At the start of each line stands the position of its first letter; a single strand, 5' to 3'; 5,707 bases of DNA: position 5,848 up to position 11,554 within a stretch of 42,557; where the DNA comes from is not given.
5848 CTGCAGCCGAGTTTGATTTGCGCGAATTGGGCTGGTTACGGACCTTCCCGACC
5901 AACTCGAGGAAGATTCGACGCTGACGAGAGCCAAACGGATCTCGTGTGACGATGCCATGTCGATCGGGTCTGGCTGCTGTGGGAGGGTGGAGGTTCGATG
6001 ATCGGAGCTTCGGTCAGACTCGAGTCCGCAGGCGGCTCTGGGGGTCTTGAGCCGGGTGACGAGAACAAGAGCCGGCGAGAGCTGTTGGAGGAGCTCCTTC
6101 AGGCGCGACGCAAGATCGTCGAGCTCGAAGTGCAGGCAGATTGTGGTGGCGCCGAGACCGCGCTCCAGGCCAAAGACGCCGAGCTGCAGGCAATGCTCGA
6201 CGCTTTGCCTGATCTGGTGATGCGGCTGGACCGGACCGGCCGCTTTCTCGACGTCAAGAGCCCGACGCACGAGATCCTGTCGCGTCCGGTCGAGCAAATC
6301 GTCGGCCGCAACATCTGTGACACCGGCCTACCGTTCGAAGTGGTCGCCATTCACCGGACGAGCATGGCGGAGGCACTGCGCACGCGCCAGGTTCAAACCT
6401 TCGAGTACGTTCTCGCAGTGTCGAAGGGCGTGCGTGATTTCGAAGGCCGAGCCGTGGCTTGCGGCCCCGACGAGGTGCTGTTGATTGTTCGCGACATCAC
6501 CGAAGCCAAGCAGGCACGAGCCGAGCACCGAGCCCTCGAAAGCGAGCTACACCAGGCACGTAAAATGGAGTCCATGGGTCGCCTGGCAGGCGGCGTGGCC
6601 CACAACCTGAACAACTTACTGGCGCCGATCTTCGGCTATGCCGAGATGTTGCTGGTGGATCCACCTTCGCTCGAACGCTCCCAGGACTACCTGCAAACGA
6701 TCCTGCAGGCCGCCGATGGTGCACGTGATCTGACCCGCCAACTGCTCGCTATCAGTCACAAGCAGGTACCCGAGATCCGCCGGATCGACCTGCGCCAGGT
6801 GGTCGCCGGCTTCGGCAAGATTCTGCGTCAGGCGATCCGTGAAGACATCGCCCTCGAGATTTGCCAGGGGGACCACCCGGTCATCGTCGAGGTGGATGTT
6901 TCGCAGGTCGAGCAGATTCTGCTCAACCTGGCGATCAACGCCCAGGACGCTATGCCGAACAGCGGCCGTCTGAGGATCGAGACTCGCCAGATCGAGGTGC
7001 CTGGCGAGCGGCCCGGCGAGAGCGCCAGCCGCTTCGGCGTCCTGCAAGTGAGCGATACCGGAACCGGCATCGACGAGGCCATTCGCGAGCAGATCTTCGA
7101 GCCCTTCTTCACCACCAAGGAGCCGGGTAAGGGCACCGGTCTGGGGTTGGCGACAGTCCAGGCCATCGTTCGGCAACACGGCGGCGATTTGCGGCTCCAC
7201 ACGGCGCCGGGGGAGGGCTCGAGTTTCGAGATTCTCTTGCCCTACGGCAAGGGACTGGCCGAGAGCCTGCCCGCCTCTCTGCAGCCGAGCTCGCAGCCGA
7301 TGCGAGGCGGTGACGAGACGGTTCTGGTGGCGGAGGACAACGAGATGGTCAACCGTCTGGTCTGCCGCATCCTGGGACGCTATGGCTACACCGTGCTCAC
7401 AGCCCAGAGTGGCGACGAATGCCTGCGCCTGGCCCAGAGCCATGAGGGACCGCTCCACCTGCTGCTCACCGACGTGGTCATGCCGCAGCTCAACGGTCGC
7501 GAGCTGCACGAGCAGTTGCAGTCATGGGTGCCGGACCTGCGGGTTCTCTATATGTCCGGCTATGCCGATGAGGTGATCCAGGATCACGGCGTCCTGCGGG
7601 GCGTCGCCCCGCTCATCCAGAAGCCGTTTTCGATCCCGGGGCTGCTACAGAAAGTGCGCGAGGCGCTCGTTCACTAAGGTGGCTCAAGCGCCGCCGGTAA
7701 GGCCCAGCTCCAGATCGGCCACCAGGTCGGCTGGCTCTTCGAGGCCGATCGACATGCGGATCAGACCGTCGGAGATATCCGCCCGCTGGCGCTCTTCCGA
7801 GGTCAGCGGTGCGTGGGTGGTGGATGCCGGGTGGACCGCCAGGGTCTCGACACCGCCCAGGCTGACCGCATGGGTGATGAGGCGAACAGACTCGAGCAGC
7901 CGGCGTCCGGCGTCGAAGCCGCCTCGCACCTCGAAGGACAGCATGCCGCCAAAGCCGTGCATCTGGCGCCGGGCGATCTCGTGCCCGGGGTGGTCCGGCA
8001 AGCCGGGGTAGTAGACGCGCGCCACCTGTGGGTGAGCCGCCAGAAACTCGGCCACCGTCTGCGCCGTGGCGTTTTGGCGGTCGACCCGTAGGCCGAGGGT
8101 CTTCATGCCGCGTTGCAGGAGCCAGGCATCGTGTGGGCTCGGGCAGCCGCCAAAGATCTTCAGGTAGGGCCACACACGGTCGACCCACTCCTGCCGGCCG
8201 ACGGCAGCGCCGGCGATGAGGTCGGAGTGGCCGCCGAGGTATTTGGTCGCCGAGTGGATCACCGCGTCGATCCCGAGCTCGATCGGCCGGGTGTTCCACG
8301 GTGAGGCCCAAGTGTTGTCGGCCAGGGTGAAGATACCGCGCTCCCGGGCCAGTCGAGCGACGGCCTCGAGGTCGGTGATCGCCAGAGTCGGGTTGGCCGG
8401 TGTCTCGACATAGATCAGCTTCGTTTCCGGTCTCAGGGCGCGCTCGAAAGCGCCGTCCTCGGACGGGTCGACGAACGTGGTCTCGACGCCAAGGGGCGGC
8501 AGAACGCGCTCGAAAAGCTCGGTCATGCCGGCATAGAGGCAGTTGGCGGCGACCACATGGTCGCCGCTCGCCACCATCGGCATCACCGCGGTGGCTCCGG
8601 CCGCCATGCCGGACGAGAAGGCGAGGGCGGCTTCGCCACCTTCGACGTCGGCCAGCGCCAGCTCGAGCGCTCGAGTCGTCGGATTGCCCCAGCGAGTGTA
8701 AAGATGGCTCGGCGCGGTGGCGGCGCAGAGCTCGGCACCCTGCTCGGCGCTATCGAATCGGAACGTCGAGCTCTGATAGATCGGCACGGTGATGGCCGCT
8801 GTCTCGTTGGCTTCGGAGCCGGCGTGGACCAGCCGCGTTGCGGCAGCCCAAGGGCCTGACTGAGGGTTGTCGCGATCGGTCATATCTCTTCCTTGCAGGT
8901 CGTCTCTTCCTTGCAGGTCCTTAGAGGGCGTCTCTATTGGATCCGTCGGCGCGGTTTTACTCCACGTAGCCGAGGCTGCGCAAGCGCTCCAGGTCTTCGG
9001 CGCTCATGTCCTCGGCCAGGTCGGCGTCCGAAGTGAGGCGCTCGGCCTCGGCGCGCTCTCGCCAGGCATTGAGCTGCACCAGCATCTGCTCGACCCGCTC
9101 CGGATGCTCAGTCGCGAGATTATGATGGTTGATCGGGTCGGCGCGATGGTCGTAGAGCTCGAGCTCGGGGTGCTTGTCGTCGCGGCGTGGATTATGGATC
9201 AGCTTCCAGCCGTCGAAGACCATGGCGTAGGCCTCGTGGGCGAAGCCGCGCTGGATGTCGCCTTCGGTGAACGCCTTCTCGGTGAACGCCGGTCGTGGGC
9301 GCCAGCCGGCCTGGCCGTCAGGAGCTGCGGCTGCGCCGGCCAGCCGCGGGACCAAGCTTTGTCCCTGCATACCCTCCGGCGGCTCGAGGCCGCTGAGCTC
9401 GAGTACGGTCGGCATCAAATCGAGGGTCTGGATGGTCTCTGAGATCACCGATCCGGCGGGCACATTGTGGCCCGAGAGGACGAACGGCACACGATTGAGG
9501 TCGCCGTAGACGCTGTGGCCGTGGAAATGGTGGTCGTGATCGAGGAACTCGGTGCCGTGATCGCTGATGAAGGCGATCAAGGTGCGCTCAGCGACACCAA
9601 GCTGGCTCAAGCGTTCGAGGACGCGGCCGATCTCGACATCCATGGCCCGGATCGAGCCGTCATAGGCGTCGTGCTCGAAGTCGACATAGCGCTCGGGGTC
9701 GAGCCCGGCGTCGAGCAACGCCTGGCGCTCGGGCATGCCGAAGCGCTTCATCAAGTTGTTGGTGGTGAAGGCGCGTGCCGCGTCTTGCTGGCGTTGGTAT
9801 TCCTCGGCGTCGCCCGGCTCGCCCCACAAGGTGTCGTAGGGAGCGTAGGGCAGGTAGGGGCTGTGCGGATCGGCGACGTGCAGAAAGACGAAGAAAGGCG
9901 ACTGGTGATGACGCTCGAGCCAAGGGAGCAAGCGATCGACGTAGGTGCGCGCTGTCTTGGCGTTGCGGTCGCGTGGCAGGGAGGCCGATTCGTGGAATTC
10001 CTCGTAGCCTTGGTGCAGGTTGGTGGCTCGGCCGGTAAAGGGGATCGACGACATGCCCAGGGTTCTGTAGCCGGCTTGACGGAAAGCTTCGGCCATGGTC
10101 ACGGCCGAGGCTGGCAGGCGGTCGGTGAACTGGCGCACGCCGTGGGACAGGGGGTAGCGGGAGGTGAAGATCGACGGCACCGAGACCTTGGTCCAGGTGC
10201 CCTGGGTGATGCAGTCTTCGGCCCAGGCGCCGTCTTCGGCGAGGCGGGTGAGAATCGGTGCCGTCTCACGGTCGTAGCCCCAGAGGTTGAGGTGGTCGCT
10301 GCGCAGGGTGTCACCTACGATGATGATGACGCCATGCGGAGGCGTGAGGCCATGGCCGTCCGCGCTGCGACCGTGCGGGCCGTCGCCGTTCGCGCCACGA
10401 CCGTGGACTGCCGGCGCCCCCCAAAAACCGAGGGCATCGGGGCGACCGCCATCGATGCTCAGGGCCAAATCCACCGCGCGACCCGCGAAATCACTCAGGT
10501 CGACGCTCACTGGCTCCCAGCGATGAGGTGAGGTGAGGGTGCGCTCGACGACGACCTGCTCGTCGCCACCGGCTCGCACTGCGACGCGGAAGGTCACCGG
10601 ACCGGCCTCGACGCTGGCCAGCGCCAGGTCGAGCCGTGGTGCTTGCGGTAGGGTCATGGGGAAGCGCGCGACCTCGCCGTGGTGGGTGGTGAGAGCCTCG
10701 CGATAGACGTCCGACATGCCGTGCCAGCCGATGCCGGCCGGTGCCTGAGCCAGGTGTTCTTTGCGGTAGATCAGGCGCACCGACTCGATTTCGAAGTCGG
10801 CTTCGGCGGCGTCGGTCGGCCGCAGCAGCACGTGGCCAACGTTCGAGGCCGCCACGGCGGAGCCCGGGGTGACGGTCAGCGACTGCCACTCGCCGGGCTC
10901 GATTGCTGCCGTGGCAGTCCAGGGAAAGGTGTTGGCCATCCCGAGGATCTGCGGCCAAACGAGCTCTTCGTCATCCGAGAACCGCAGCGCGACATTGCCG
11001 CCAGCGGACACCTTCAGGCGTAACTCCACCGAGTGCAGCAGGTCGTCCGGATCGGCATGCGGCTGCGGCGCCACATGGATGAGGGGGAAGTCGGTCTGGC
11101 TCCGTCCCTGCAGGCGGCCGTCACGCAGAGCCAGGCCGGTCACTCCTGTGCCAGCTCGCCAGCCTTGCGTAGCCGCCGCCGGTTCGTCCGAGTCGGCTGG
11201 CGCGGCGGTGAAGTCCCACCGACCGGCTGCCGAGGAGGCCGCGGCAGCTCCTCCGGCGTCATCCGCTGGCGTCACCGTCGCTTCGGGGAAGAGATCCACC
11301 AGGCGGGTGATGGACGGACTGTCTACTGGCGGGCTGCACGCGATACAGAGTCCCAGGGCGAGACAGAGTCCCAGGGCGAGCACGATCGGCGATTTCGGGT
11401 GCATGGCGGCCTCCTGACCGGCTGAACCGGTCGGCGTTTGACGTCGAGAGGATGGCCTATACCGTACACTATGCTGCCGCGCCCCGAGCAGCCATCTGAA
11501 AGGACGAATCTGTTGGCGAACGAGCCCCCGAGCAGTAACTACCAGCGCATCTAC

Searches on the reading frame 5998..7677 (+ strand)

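Call 7: search_protein_families(library=pfam, proteins=[window:5998-7677:+], max_evalue=0.001)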
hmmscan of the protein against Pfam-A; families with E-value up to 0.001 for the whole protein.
window:5998-7677:+ (559 aa): 5 families
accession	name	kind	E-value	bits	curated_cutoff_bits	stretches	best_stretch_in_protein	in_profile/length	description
PF02518.31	HATPase_c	-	1.1e-22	80.9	26.4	1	300-416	2-109/111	Histidine kinase-, DNA gyrase B-, and HSP90-like ATPase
PF00072.30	Response_reg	-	6.5e-17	62.1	30.2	1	442-554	1-111/111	Response regulator receiver domain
PF00512.31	HisKA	-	9e-09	35.7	26.9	1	193-254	2-62/66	His Kinase A (phospho-acceptor) domain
PF08448.16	PAS_4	-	4.9e-08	33.6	23.1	1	67-171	1-109/110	PAS fold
PF00989.32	PAS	-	0.00089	19.7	22.6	0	62-153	2-94/113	PAS fold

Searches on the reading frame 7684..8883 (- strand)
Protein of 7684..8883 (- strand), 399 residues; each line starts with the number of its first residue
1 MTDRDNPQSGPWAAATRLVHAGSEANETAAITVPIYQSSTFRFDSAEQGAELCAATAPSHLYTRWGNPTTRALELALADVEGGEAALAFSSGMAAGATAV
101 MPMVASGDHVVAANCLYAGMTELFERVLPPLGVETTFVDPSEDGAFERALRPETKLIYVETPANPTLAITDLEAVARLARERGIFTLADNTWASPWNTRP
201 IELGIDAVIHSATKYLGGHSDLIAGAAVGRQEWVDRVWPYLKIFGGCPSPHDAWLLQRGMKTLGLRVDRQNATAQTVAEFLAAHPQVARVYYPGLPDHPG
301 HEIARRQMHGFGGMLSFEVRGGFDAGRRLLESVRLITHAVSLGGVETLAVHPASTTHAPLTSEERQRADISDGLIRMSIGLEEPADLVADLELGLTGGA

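Call 7: search_protein_families(library=pfam, proteins=[window:7684-8883:-], max_evalue=0.001)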
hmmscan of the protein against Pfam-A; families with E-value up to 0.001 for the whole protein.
window:7684-8883:- (399 aa): 3 families
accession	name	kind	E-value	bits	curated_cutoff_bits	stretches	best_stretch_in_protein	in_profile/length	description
PF01053.26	Cys_Met_Meta_PP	-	4.3e-140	467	27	1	16-395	2-380/381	Cys/Met metabolism PLP-dependent enzyme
PF00155.27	Aminotran_1_2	-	7.1e-05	22.6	19.7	1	71-191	45-187/361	Aminotransferase class I and II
PF01212.27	Beta_elim_lyase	-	0.00054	19.8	27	0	66-249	30-231/288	Beta-eliminating lyase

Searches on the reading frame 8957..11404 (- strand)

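Call 7: search_protein_families(library=pfam, proteins=[window:8957-11404:-], max_evalue=0.001)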
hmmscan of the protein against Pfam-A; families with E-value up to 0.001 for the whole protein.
window:8957-11404:- (815 aa): 3 families
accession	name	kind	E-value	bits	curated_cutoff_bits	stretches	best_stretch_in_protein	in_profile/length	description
PF00884.28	Sulfatase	-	6.9e-42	144.2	25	1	359-672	3-300/301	Sulfatase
PF16347.10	SGSH_C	-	8.6e-12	45.9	29.3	1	629-768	8-136/154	N-sulphoglucosamine sulphohydrolase, C-terminal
PF01663.27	Phosphodiest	-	6.3e-09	36.3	23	0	578-628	181-231/342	Type I phosphodiesterase / nucleotide pyrophosphatase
